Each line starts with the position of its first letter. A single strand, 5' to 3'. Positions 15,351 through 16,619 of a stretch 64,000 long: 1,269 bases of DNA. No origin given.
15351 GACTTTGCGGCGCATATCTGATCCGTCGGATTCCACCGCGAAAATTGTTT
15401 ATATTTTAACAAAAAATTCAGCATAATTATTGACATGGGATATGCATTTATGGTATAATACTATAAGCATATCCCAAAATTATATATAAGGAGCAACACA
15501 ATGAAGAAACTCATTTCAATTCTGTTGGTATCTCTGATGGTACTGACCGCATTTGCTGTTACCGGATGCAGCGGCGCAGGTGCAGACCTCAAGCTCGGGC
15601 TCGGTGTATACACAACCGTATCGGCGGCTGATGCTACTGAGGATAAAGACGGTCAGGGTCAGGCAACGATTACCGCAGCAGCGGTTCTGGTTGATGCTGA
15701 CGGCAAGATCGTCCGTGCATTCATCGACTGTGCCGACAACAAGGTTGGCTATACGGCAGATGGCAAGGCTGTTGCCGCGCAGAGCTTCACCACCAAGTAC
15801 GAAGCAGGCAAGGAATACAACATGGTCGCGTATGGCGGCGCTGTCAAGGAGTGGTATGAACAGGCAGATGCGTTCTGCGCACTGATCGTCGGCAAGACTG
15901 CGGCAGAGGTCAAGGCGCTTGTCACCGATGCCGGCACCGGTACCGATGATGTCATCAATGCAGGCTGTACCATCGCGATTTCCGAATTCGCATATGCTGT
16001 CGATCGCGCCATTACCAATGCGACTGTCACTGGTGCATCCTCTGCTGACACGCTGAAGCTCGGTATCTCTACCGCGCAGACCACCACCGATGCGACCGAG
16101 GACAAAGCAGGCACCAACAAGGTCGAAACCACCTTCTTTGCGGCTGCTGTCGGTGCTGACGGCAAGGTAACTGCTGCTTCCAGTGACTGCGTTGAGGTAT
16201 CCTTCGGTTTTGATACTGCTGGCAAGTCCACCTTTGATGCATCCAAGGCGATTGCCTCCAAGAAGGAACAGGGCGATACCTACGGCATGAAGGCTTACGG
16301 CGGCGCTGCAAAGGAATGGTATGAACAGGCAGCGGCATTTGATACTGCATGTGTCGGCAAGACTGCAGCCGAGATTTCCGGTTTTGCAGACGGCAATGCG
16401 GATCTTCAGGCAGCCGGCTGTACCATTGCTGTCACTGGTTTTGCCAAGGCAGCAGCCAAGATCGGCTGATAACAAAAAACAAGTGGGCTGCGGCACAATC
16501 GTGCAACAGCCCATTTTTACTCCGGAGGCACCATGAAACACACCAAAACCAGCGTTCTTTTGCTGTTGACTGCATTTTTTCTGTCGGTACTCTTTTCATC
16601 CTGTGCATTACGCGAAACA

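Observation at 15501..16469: Tandem-domain lipoprotein next to ApbE with a conserved AGCT motif in place of the canonical SGAT flavinylation site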

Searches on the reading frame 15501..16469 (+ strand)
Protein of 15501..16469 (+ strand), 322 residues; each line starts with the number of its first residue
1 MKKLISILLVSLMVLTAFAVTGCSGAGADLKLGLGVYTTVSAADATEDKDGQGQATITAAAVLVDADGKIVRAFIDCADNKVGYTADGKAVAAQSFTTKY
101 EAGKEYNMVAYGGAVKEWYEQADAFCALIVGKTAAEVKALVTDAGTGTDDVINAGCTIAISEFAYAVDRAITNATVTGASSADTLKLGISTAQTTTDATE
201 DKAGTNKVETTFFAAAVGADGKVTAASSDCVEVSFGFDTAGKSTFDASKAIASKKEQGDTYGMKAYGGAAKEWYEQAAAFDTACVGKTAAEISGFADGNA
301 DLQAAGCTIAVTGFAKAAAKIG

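Call 3: search_protein_families(library=pfam, proteins=[window:15501-16469:+], max_evalue=1)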
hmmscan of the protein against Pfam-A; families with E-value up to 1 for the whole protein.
window:15501-16469:+ (322 aa): 0 families

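Call 4: search_protein_families(library=ncbifam, proteins=[window:15501-16469:+], max_evalue=1)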
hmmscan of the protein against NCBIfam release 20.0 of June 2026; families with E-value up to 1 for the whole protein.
window:15501-16469:+ (322 aa): 0 families

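Call 6: find_homologous_proteins(query=window:15501-16469:+, max_evalue=0.001)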
Query window:15501-16469:+ (322 aa): 3223 proteins with E <= 0.001 among 8000 candidates; the best 120 are listed.
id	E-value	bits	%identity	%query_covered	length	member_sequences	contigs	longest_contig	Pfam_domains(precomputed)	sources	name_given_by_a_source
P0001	2.1e-177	607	91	100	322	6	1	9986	-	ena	-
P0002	3.8e-154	530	80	100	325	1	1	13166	-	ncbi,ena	-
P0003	6.9e-148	510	77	100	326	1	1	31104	-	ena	-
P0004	2.0e-145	502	76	95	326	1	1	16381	-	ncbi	-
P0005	2.2e-144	498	75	100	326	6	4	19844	-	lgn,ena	-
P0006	2.6e-144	498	75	100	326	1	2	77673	-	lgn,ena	-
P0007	5.0e-144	497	75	94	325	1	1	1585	-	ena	-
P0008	2.4e-143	495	75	100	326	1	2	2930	-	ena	-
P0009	1.5e-141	489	73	100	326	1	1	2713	-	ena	-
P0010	1.8e-141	489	74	100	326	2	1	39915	-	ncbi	-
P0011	3.7e-141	488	73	100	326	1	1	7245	-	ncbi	-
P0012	4.3e-141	487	75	100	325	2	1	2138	-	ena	-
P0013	4.4e-141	487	74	100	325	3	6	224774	-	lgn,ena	-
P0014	2.8e-140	485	71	100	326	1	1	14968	-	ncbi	-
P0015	3.2e-140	485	74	100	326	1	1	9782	-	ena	-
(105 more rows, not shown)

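Call 10: search_solved_structures(query=A1, max_evalue=10, show_alignments=3)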
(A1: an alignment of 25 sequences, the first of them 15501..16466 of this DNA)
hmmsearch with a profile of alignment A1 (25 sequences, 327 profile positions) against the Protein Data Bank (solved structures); distinct sequences matched with E-value up to 10: 1.
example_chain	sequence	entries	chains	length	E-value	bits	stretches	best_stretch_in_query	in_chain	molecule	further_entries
2kzx_A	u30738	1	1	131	4.8e-08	35.6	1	104-177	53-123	Uncharacterized protein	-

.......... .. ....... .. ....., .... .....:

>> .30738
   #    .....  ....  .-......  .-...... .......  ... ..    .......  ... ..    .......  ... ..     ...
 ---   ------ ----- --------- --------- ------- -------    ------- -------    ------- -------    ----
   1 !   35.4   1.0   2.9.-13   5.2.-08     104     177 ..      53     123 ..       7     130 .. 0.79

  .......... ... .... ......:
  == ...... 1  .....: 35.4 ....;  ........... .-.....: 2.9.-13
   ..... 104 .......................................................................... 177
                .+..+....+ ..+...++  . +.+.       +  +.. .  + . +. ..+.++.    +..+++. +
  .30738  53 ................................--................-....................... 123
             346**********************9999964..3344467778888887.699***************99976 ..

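Call 16: predict_structure(alignment_id=A1)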
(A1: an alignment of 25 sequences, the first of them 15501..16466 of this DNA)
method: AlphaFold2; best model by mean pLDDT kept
length: 322 residues; sequences in the alignment: 25
mean_pLDDT: 90.7   pTM: 0.86
mean pLDDT of the five models: 90.7, 90.6, 89.1, 88.7, 88.3
residues with pLDDT >= 90: 259; 70-90: 35; 50-70: 12; < 50: 16
segments of 3 or more residues with pLDDT < 50: 1-3, 15-26
pLDDT, mean of each block of 10 residues (from residue 1): 52 47 53 97 96 98 97 98 97 93 91 89 98 98 94 95 98 93 96 97 97 97 97 97 90 94 85 95 96 91 91 96 82
secondary structure, 60 per line:
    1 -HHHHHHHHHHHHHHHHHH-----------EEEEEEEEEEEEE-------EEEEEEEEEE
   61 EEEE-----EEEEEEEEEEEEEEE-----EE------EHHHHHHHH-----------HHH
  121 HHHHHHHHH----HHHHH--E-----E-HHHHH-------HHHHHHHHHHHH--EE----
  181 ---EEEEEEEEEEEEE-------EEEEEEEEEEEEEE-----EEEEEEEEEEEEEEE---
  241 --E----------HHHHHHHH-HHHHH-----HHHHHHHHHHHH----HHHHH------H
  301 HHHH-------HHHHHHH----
elements in order: H2-19 E31-43 E51-64 E70-84 H99-106 H118-129 H134-138 H149-153 H161-172 E184-196 E204-217 E223-237 H254-261 H263-267 H273-284 H289-293 H300-304 H312-318

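Call 18: search_protein_representatives(alignment_id=A1)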
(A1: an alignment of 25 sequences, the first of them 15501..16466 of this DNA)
Query: 25 sequences, 327 profile positions. Proteins with E-value up to 0.001 (for the whole library): 1677; up to 1e-10: 1196; up to 1e-30: 532. The best 150 are listed.
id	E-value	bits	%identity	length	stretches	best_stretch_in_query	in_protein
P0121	1.1e-163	560.3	-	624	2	2-326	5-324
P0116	1.9e-155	533.2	-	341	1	1-327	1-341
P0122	2.1e-149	513.3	-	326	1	1-326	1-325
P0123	4.4e-149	512.3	-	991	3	28-322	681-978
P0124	3.3e-147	506.1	-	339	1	6-326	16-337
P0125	1.6e-132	457.8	-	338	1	1-326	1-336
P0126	1.1e-122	425.6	-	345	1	1-326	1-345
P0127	2.1e-116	404.9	-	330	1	1-325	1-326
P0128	2.3e-114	398.2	-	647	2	1-325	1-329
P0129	1.2e-112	392.5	-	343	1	1-325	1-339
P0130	3.9e-110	384.3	-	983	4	29-298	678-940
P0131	3.9e-109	381.0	-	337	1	1-326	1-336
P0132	8.2e-109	379.9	-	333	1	1-325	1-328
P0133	1.2e-108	379.3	-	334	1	1-325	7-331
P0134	5.5e-106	370.6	-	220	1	109-327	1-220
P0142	2.6e-99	348.7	-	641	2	2-324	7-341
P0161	3.5e-88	312.1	-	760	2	27-324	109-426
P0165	7.6e-85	301.2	-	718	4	27-296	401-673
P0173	2.0e-78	280.1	-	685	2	42-324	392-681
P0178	9.2e-77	274.6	-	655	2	1-324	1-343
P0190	7.0e-69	248.7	-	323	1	1-325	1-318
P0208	4.1e-62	226.4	-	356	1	1-325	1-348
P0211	9.2e-62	225.3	-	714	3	53-325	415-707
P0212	9.6e-62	225.2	-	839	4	49-322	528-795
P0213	1.8e-61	224.3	-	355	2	1-267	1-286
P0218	5.0e-61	222.9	-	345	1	28-325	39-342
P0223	3.2e-60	220.2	-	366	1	10-325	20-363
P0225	3.4e-60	220.1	-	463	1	27-325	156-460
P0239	3.9e-57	210.1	-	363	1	1-321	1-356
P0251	2.5e-56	207.4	-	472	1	28-325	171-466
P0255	6.2e-56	206.2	-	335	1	1-325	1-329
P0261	3.0e-55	203.9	-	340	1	1-325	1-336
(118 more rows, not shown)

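Call 20: fold_search(model_id=the predicted structure, library=pdb)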
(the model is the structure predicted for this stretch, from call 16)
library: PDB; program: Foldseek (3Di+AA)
matches with E <= 10: 915; with E <= 0.001: 0
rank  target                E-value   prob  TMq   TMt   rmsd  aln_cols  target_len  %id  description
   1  8b0g_C                2.5e-02  0.08  0.10  0.05  42.8       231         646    9  2C9, C5b9-CD59 structure (released 2023-02-22)
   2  5nq2_A                6.3e-02  0.09  0.13  0.15  19.7       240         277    8  'Porcine (Sus scrofa) Major Histocompatibility Complex, class I, presenting IAYERMCNI (released 2018-04-25)
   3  6bj2_A                7.5e-02  0.06  0.13  0.15  18.2       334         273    8  TCR589 in complex with HIV(Pol448-456)/HLA-B35 (released 2018-07-25)
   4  8fhu_D                8.4e-02  0.05  0.11  0.12  19.7       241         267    7  Structure of Pyruvate dehydrogenase phosphatase regulatory subunit epitope presented by H2-Dd (released 2023-06-28)
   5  3fzx                  8.4e-02  0.04  0.10  0.13  19.4       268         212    7  CRYSTAL STRUCTURE OF A PUTATIVE EXPORTED PROTEIN WITH YMCC-LIKE FOLD (BF2203) FROM BACTEROIDES FRAGILIS NCTC 9343 AT 2.2 (released 2009-02-03)
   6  7p49_E                8.9e-02  0.06  0.11  0.13  19.5       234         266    7  HLA-E*01:03 in complex with Mtb14 (released 2022-06-22)
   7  4fvs_A                1.1e-01  0.04  0.11  0.14  16.0       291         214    8  Crystal structure of a putative lipoprotein (BDI_3050) from Parabacteroides distasonis ATCC 8503 at 2.70 A resolution (released 2012-07-25)
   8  6kwl_A                1.4e-01  0.05  0.12  0.13  19.6       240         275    8  Crystal structure of pSLA-1*0401(R156A) complex with FMDV-derived epitope MTAHITVPY (released 2020-09-09)
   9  5npz_A                1.4e-01  0.05  0.11  0.12  19.7       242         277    8  Porcine (Sus scrofa) Major Histocompatibility Complex, class I, presenting EFEDLTFLA (released 2018-05-02)
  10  7qun_B                1.6e-01  0.15  0.12  0.06   7.7        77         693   13  CryoEM structure of mammalian AAP in complex with Meropenem (released 2022-11-16)
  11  3tid_A                1.7e-01  0.09  0.12  0.14  18.4       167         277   11  Crystal structure of the LCMV derived peptide GP34 in complex with the murine mhc class I H-2 Kb (released 2012-08-22)
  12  3roo_C                1.7e-01  0.03  0.11  0.12  17.9       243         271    9  Murine class I major histocompatibility complex H-2Kb in complex with immunodominant LCMV-derived gp34-41 peptide (released 2012-04-04)
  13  2qrs_A                1.7e-01  0.02  0.10  0.09  22.0       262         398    9  Crystal Structure of a single chain trimer composed of the MHC I heavy chain H-2Kb Y84A, beta-2microglobulin, and oval (released 2007-11-06)
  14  9hlj_A                1.8e-01  0.06  0.14  0.15  20.1       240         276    9  Crystal structure of GV37-TCR in complex with HLA-C*12:02 with KAYNVTQAF (KF9), a 9-mer epitope from SARS-CoV-2 Nucleo (released 2025-08-06)
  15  6ud7_A                1.8e-01  0.04  0.13  0.11  22.1       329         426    8  Crystal structure of full-length human DCAF15-DDB1(deltaBPB)-DDA1-RBM39 in complex with indisulam (released 2019-12-18)
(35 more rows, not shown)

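Call 23: search_protein_families(library=pfam, proteins=[P0123, P0130, P0161, P0165, P0212, P0211, P0225, P0251, P0173], max_evalue=1)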
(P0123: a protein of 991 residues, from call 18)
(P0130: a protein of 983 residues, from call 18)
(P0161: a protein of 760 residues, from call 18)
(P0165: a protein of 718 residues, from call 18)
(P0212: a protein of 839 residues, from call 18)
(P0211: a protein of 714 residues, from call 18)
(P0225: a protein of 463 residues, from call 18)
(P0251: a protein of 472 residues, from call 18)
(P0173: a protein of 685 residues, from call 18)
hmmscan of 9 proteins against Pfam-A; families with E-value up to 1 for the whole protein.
P0123 (991 aa): 2 families
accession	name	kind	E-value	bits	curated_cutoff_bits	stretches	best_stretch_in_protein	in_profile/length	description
PF09448.16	MmlI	-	0.0012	19.4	29.6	0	909-936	66-93/109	Methylmuconolactone methyl-isomerase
PF07912.19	ERp29_N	-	0.088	13.4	20.7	0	584-629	18-63/126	ERp29, N-terminal domain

P0130 (983 aa): 14 families
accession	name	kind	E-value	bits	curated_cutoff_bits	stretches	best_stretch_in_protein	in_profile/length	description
PF04558.20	tRNA_synt_1c_R1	-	6.1e-08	33.2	28.6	0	284-331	25-72/162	Glutaminyl-tRNA synthetase, non-specific RNA binding region part 1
PF22814.2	WelO5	-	0.00074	19.6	27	0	262-304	47-94/277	Carrier-protein-independent halogenase WelO5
PF01596.23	Methyltransf_3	-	0.0012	18.6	22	0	390-421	56-87/204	O-methyltransferase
PF01938.26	TRAM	-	0.0018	18.6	21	0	688-726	12-54/61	TRAM domain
PF16672.11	LAMTOR5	-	0.0045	17.5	27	0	539-566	6-33/88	Ragulator complex protein LAMTOR5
PF25638.1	DUF5983_N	-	0.015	15.4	27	0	236-257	15-36/56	Family of unknown function (DUF5983) N-terminal domain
PF13456.12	RVT_3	-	0.033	14.5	21.6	0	549-578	12-41/123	Reverse transcriptase-like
PF10091.15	Glycoamylase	-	0.037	14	27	0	199-313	93-204/221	Putative glucoamylase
PF24848.1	DUF7723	-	0.056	13.9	27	0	389-421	30-62/71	Family of unknown function (DUF7723)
PF07624.16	PSD2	-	0.076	13.2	25.8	0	344-387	8-49/74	Protein of unknown function (DUF1585)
PF05813.17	Orthopox_F7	-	0.22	12.1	25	0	97-119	13-35/80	Orthopoxvirus F7 protein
PF07295.17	DUF1451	-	0.24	12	26.1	0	148-208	83-143/146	Zinc-ribbon containing domain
PF22819.2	TcaA_5th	-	0.62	10.8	23.6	0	690-750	48-107/115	TcaA protein NTF2-like domain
PF18506.7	RelB-like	-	0.71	10.2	27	0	707-721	6-20/62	RelB Antitoxin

P0161 (760 aa): 11 families
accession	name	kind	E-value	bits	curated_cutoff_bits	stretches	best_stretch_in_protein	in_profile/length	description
PF08534.16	Redoxin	-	0.00027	21.2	26.6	0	433-481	92-135/148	Redoxin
PF21112.3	CsgH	-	0.0054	17.1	27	0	446-485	44-83/88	CsgH protein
PF08037.16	Attractin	-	0.029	14.8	25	0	245-268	21-45/55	Attractin family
PF06853.17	DUF1249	-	0.058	13.8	25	0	257-310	16-70/116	Protein of unknown function (DUF1249)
PF02265.22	S1-P1_nuclease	-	0.067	13.5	29.5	0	357-414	189-247/258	S1/P1 Nuclease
PF14865.12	Macin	-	0.093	13.8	27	0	247-274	9-36/60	Macin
PF10789.14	Phage_RpbA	-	0.095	13.2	25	0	199-249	54-104/108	Phage RNA polymerase binding, RpbA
PF20037.4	DUF6440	-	0.11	12.7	26.5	0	138-149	40-51/53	Family of unknown function (DUF6440)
PF02495.22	TGBp3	-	0.14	12.2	27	0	411-425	24-38/59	Triple gene block 3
PF04738.18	Lant_dehydr_N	-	0.3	9.6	28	0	353-397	347-391/649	Lantibiotic dehydratase, N terminus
PF15180.11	NPBW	-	0.4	10.9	27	0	370-386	18-34/118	Neuropeptides B and W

P0165 (718 aa): 12 families
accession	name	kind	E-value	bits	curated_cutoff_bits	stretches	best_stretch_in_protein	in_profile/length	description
PF12895.13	ANAPC3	-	0.0061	17.3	27.2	0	206-222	60-76/82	Anaphase-promoting complex, cyclosome, subunit 3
PF03503.18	Chlam_OMP3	-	0.019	15.7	25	0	107-139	1-33/54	Chlamydia cysteine-rich outer membrane protein 3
PF01938.26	TRAM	-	0.019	15.3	21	0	109-129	31-54/61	TRAM domain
PF21060.3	Reovirus_L2_6th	-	0.036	14.9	27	0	208-240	13-45/98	Reovirus core-spike protein lambda-2 (L2), 6th domain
PF22320.2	Zona_CL1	-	0.056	13.7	26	0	217-259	81-123/131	Zonadhesin, first cohesin-like domain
PF17994.7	Glft2_N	-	0.061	13.7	26.1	0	441-489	78-126/140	Galactofuranosyltransferase 2 N-terminal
PF07295.17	DUF1451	-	0.066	13.8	26.1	0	138-235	57-143/146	Zinc-ribbon containing domain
PF08190.17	PIH1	-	0.096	12.6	24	0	361-433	29-104/166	PIH1 N-terminal domain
PF08801.17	Nucleoporin_N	-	0.11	11.7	23.7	0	387-452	109-173/430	Nup133 N terminal like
PF12862.13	ANAPC5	-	0.15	12.6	23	0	149-195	25-71/91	Anaphase-promoting complex subunit 5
PF02942.19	Flu_B_NS1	-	0.27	10.7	25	0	206-254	88-136/247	Influenza B non-structural protein (NS1)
PF25373.1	SBNO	-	0.46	11.1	24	0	307-342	62-97/119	SBNO alpha/beta domain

P0212 (839 aa): 9 families
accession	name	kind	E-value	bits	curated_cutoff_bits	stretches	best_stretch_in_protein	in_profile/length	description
PF09475.16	Dot_icm_IcmQ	-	1e-08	35.4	25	0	399-449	48-96/179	Dot/Icm secretion system protein (dot_icm_IcmQ)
PF24622.1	TMP_4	-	0.00021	21.8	27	0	584-608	24-48/77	Tape measure protein domain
PF04205.19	FMN_bind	-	0.00028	21.9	22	1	215-316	4-76/77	FMN-binding domain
PF05663.16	DUF809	-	0.014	16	25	0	549-589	68-110/138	Protein of unknown function (DUF809)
PF19631.4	Trypco2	-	0.15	12.7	24.2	0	476-523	12-61/78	Trypsin-co-occurring domain 2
PF09585.15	Lin0512_fam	-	0.37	11.3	23.4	0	299-335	8-44/114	Conserved hypothetical protein (Lin0512_fam)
PF16173.10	DUF4874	-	0.38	10.8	30.1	0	767-814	17-64/159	Domain of unknown function (DUF4874)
PF18261.6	Rpn9_C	-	0.52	10.5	26.5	0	596-606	15-25/33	Rpn9 C-terminal helix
PF17770.6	RNase_J_C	-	0.68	11.4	23.8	0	548-581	11-44/102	Ribonuclease J C-terminal domain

P0211 (714 aa): 5 families
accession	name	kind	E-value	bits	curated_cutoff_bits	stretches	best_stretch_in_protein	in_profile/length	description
PF02368.24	Big_2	-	2.1e-08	34.4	22.8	1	43-107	5-70/79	Bacterial Ig-like domain (group 2)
PF21461.3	HL_N-beta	-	0.0026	17.9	27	1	75-109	15-48/57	Hyaluronate lyase, N-terminal beta-sheet domain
PF20763.3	UDG-inhib_P56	-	0.01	16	24.1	0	251-266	35-50/53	Phage phi29, UDG inhibitor P56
PF14080.11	DUF4261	-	0.12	12.9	27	0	664-704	19-57/77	Domain of unknown function (DUF4261)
PF08534.16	Redoxin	-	0.19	11.9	26.6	0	397-442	93-137/148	Redoxin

P0225 (463 aa): 2 families
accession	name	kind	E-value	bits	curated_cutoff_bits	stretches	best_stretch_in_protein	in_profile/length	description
PF04205.19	FMN_bind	-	2.6e-15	57.2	22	1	59-126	5-76/77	FMN-binding domain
PF02563.21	Poly_export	-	0.12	13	28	0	189-211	26-47/77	Polysaccharide biosynthesis/export protein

P0251 (472 aa): 2 families
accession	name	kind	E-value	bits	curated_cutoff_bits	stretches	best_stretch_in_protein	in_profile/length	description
PF04205.19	FMN_bind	-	5e-13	49.9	22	1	92-164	1-77/77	FMN-binding domain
PF17529.7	DUF5450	-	0.043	14.3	25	0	216-255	91-130/161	Family of unknown function (DUF5450)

P0173 (685 aa): 4 families
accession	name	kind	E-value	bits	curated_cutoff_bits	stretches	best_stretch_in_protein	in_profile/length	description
PF00541.23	Adeno_knob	-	0.0085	16.1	25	0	573-609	50-89/182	Adenoviral fibre protein (knob domain)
PF00938.23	Lipoprotein_3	-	0.013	15.5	22.7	0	570-596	164-190/236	Lipoprotein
PF16369.11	GH43_C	-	0.039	14.9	23.4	0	564-614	14-58/100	C-terminal lipocalin-like domain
PF20600.3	ExoX-like_C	-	0.12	12.2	26.5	0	641-651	7-17/30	Exodeoxyribonuclease X-like C-terminal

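Call 36: find_related_loci(query=A1, collection=genome_contigs, flank=6000)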
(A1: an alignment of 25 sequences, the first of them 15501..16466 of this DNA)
Query A1 (322 aa) in genome_contigs; peptide patterns used: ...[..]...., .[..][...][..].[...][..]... (x = any residue, [..] = any of these).
456 stretches matched a pattern; 447 encode a relative of the query (tblastn E <= 1e-3); the best 80 are kept; 80 distinct loci.
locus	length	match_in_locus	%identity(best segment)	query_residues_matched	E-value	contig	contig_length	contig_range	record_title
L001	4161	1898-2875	76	1-322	3e-157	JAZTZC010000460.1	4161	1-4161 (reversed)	MAG: Eubacteriales bacterium isolate T1900045324_YK20190013.MAGScoT_cleanbin_000046 SGB_6419_k141_311783, whole genome s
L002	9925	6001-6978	71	1-322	2e-151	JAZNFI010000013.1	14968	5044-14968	MAG: Candidatus Flemingiibacterium sp. isolate T1900044714_TS20190180.MAGScoT_cleanbin_000063 SGB_1862_k141_1543256, who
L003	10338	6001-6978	74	1-322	2e-148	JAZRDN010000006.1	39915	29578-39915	MAG: Eubacteriales bacterium isolate T1900045506_YK20190200.MAGScoT_cleanbin_000017 SGB_7532_k141_19787, whole genome sh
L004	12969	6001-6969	72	4-322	6e-148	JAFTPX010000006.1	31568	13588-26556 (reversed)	MAG: Clostridia bacterium isolate RGIG4042 Roe_deer_Cecum-5__c2184, whole genome shotgun sequence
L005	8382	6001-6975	72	1-322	8e-148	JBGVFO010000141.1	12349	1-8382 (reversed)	MAG: Eubacteriales bacterium isolate fecal_MAG_389 fecal_MAG_389_contig_0141, whole genome shotgun sequence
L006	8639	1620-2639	69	1-322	8e-143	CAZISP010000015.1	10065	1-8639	MAG TPA_asm: uncultured Lachnospiraceae bacterium isolate SRP315200_co2_624 genome assembly, contig: NODE_9632_length_10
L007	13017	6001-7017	67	1-322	4e-139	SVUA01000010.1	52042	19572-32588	MAG: Oscillospiraceae bacterium isolate SIG709 NODE_15034_length_52042_cov_2.922912, whole genome shotgun sequence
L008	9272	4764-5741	70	1-322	7e-139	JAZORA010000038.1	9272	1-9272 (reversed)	MAG: Eubacteriales bacterium isolate T1900045563_YK20190257.MAGScoT_cleanbin_000035 SGB_7920_k141_2492767, whole genome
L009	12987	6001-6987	68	1-321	5e-137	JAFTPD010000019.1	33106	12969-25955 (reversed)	MAG: Clostridia bacterium isolate RGIG4022 Roe_deer_Cecum-5__c446921, whole genome shotgun sequence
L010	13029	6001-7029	69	1-322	5e-135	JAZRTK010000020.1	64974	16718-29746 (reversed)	MAG: Eubacteriales bacterium isolate T1900045343_YK20190033.MAGScoT_cleanbin_000010 SGB_6675_k141_760792, whole genome s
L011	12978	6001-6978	64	1-321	3e-131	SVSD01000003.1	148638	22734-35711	MAG: Oscillospiraceae bacterium isolate SIG660 NODE_2212_length_148638_cov_2.672038, whole genome shotgun sequence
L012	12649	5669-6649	66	1-322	7e-131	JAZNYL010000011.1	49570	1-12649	MAG: Eubacteriales bacterium isolate T1900044776_TS20190242.MAGScoT_cleanbin_000008 SGB_2481_k141_1284988, whole genome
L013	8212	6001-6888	72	30-322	3e-130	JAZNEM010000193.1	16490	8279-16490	MAG: Eubacteriales bacterium isolate T1900044719_TS20190185.MAGScoT_cleanbin_000048 SGB_1902_k141_1994385, whole genome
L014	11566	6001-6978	66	1-322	3e-130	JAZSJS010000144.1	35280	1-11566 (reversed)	MAG: Eubacteriales bacterium isolate T1900044564_TS20190030.MAGScoT_cleanbin_000018 SGB_385_k141_2575360, whole genome s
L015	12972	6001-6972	66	1-322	3e-129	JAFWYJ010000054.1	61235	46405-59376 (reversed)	MAG: Clostridia bacterium isolate RGIG6183 Sheep_Rectum-1__c971864, whole genome shotgun sequence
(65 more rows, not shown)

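Call 38: find_encoding_contigs(protein=P0142, flank=6000, max_places=3)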
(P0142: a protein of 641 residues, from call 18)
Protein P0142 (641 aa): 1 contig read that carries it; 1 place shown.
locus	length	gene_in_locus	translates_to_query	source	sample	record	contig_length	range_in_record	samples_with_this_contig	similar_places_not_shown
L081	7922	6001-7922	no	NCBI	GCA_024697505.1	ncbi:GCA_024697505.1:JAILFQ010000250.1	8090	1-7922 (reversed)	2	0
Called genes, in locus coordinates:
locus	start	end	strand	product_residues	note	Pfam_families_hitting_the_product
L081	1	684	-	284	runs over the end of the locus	?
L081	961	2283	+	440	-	PF13375:RnfC_N, PF01512:Complex1_51K, PF10531:SLBB, PF25160:LdpA_Fe-S-bd (faint), PF12797:Fer4_2 (faint), PF12838:Fer4_7 (weak), PF13187:Fer4_9 (weak), PF13237:Fer4_10 (weak)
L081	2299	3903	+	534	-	PF03116:NQR2_RnfD_RnfE, PF04205:FMN_bind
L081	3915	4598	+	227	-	PF02508:Rnf-Nqr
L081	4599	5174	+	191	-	PF02508:Rnf-Nqr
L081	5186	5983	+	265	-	PF04060:FeS, PF14697:Fer4_21 (weak), PF00037:Fer4 (weak), PF12837:Fer4_6 (weak), PF13237:Fer4_10 (weak), PF14697:Fer4_21, PF12838:Fer4_7, PF13187:Fer4_9 (weak), +4 more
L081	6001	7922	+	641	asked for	?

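Call 39: find_encoding_contigs(protein=P0218, flank=6000, max_places=3)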
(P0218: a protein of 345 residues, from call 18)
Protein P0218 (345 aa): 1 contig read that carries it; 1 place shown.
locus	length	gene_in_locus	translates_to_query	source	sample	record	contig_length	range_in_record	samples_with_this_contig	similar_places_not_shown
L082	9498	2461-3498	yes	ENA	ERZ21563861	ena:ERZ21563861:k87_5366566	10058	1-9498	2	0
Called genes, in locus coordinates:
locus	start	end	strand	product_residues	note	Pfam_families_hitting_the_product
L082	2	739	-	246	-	?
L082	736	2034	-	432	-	PF13375:RnfC_N, PF01512:Complex1_51K, PF10531:SLBB, PF13534:Fer4_17 (faint), PF12838:Fer4_7 (weak), PF13187:Fer4_9 (weak), PF13237:Fer4_10 (weak), PF14697:Fer4_21 (weak), +1 more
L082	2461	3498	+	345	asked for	-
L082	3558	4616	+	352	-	PF02424:ApbE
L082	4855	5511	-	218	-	PF00132:Hexapep, PF14602:Hexapep_2 (weak)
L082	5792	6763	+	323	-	PF00749:tRNA-synt_1c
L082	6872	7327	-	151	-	PF02579:Nitro_FeMo-Co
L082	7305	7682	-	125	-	PF02001:DUF134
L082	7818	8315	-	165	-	PF02579:Nitro_FeMo-Co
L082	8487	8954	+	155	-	PF01668:SmpB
